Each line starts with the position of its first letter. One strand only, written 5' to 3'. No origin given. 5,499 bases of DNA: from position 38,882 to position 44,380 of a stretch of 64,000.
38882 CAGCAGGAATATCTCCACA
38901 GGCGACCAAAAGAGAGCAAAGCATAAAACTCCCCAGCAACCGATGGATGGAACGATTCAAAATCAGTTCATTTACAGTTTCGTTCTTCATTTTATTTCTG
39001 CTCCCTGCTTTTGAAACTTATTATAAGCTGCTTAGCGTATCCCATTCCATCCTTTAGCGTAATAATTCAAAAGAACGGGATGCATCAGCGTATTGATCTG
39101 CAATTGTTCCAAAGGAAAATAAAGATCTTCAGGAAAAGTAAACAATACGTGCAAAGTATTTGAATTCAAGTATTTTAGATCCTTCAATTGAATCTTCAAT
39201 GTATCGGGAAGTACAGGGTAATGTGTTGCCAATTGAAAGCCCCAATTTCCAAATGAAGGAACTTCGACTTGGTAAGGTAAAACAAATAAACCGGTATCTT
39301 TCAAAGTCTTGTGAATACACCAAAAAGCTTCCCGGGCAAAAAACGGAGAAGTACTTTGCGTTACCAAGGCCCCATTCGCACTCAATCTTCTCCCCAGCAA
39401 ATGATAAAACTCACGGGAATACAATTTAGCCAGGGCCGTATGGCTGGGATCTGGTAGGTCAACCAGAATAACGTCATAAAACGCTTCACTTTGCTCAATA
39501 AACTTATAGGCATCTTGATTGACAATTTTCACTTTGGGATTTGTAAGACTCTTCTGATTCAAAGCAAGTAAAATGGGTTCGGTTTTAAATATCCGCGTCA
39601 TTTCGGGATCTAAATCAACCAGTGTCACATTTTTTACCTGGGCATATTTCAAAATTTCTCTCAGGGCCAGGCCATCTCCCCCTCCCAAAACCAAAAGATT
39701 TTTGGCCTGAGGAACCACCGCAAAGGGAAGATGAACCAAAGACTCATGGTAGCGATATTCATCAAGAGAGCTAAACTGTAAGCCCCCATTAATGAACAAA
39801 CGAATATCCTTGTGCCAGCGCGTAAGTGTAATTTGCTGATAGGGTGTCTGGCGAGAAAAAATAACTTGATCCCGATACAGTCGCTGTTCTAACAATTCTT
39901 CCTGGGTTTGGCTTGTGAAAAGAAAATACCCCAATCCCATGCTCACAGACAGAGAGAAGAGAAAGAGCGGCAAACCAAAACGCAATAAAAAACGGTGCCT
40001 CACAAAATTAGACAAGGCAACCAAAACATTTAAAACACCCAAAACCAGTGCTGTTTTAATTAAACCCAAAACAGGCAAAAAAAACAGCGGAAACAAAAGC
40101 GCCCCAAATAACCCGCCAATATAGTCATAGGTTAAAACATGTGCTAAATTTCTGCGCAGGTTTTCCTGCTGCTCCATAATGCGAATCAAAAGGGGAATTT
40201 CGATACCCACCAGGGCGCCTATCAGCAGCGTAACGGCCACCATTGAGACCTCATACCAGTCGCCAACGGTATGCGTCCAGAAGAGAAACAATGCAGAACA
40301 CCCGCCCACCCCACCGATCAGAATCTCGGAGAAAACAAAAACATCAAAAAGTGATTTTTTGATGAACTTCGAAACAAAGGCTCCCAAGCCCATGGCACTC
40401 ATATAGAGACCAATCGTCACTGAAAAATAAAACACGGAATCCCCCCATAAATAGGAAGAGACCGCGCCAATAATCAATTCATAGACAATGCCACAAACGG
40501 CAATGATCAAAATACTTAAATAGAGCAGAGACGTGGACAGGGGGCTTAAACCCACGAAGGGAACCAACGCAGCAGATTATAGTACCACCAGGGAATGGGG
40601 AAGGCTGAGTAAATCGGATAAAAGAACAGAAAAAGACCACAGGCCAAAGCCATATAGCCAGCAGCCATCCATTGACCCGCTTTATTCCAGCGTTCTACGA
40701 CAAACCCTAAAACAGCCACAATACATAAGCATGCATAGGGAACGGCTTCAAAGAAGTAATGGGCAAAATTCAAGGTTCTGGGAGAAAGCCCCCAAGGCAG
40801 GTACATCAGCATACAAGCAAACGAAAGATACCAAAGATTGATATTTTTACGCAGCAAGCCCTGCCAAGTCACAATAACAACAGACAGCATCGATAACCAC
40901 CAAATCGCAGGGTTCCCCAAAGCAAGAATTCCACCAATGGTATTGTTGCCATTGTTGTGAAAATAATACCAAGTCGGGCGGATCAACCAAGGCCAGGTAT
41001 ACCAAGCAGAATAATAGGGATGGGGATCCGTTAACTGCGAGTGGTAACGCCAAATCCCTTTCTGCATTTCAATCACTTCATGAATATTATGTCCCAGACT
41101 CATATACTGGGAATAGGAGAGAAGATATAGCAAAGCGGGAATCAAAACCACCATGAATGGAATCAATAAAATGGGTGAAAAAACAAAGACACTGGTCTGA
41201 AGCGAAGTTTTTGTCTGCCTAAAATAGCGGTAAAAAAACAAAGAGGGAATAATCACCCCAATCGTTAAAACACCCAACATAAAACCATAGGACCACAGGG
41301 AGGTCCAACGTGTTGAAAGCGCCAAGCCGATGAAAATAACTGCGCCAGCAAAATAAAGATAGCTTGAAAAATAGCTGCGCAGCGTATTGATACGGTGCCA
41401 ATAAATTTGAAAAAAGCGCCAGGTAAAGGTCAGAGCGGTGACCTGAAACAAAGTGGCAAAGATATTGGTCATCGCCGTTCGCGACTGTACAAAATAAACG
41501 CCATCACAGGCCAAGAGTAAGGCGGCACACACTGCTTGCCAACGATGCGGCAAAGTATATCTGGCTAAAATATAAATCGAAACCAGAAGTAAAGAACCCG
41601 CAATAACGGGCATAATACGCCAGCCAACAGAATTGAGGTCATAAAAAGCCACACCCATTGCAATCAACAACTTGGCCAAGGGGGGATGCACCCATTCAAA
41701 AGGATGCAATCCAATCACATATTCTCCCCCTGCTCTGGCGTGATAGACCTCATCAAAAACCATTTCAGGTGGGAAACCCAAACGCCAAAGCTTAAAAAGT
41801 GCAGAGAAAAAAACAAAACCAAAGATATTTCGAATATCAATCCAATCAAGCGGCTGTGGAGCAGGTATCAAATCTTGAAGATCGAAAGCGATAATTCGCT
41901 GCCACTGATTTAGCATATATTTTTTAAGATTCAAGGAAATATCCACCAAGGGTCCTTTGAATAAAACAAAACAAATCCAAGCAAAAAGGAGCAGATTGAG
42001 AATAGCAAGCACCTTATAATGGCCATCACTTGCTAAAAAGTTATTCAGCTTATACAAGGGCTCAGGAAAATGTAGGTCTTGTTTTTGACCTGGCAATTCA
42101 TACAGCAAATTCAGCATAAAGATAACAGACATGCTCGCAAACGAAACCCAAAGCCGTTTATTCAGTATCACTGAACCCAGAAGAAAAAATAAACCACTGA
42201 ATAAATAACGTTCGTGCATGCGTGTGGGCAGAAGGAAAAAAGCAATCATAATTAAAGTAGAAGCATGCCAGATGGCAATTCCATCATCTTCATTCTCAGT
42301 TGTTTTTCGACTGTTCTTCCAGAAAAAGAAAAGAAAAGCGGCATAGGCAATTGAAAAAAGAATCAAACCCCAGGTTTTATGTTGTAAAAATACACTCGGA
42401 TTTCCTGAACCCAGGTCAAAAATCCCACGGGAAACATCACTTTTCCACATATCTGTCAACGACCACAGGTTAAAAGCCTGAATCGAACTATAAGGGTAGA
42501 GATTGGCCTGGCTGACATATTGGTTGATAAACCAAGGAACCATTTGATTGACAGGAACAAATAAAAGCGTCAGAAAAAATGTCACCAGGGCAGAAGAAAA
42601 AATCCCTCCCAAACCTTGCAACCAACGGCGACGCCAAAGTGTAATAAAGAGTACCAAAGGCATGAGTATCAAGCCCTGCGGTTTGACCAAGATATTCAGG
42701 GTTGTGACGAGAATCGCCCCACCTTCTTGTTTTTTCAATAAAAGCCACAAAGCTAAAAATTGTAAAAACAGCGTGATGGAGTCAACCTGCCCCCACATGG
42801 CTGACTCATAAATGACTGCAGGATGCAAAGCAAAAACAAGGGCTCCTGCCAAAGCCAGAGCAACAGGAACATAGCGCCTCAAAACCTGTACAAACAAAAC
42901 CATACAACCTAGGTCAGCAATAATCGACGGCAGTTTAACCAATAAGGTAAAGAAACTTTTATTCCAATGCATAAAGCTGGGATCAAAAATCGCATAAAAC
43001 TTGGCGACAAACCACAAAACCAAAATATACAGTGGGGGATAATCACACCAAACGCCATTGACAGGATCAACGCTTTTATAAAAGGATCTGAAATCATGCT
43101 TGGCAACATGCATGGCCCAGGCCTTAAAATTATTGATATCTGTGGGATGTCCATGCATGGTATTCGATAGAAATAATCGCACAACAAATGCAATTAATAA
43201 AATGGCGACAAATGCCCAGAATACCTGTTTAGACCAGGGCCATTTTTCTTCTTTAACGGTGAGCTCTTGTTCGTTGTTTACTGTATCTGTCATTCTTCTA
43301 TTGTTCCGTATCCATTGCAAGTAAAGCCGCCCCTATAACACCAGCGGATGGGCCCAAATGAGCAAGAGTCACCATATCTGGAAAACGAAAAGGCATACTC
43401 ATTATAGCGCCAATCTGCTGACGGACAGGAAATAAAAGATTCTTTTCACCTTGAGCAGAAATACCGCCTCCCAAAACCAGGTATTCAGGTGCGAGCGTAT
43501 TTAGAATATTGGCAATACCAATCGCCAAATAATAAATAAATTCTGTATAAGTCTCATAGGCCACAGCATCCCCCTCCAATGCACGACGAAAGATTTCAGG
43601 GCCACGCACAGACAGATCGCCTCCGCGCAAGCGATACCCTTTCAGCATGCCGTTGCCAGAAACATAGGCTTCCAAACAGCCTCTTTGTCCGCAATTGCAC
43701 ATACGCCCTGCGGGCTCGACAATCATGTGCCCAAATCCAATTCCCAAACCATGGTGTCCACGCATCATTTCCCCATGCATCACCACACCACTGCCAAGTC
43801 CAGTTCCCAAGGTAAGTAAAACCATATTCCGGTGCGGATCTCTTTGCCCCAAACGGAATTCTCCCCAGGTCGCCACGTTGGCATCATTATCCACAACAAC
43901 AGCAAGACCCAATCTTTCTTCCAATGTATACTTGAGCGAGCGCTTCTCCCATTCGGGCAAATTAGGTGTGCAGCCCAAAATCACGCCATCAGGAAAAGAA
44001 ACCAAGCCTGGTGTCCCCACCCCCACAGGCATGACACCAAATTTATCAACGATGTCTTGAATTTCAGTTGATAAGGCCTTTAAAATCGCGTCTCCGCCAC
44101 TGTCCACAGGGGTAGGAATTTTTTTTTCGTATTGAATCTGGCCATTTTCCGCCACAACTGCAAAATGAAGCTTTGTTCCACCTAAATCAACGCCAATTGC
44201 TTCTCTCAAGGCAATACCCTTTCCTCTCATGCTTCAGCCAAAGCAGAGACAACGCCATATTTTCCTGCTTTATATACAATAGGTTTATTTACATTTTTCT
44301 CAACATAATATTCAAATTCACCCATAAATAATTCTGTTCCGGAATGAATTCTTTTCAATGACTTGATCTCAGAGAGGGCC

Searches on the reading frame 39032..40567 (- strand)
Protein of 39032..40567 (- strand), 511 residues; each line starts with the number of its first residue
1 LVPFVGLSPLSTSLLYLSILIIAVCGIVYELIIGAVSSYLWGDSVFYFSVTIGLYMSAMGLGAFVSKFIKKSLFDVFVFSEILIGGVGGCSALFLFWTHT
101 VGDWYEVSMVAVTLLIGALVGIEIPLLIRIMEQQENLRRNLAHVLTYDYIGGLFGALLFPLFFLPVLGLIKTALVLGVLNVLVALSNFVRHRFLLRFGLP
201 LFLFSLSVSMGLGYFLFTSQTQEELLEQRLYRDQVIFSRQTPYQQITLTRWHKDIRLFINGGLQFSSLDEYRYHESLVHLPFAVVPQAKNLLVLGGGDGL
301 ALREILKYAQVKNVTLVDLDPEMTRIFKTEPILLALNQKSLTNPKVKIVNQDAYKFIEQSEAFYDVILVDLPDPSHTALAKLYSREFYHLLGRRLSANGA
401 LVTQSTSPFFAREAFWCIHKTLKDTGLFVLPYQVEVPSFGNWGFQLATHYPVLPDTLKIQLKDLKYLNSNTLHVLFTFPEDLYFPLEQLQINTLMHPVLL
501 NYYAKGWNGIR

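Call 59: search_protein_families(library=pfam, proteins=[window:39032-40567:-], max_evalue=0.00001)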
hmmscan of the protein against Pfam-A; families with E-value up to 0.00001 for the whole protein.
window:39032-40567:- (511 aa): 1 family
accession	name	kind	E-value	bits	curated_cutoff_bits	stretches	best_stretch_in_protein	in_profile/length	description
PF01564.23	Spermine_synth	-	6.2e-38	130.7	22.9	1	271-446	2-173/186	Spermine/spermidine synthase domain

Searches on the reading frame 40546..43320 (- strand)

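Call 59: search_protein_families(library=pfam, proteins=[window:40546-43320:-], max_evalue=0.00001)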
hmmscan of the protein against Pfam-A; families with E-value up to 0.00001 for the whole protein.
window:40546-43320:- (924 aa): 2 families
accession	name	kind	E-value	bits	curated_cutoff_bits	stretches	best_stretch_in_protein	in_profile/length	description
PF16192.10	PMT_4TMC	-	1.6e-15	57.5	32.4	1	747-923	3-202/202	C-terminal four TMM region of protein-O-mannosyltransferase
PF02366.24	PMT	-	8.1e-11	42.4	22.7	1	504-734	5-235/245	Dolichyl-phosphate-mannose-protein mannosyltransferase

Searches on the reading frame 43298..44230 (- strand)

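Call 59: search_protein_families(library=pfam, proteins=[window:43298-44230:-], max_evalue=0.00001)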
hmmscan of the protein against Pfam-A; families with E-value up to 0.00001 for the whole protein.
window:43298-44230:- (310 aa): 1 family
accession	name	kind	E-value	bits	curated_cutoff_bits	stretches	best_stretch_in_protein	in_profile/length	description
PF00480.26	ROK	-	4e-71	240.4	22.9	1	12-307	2-293/294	ROK family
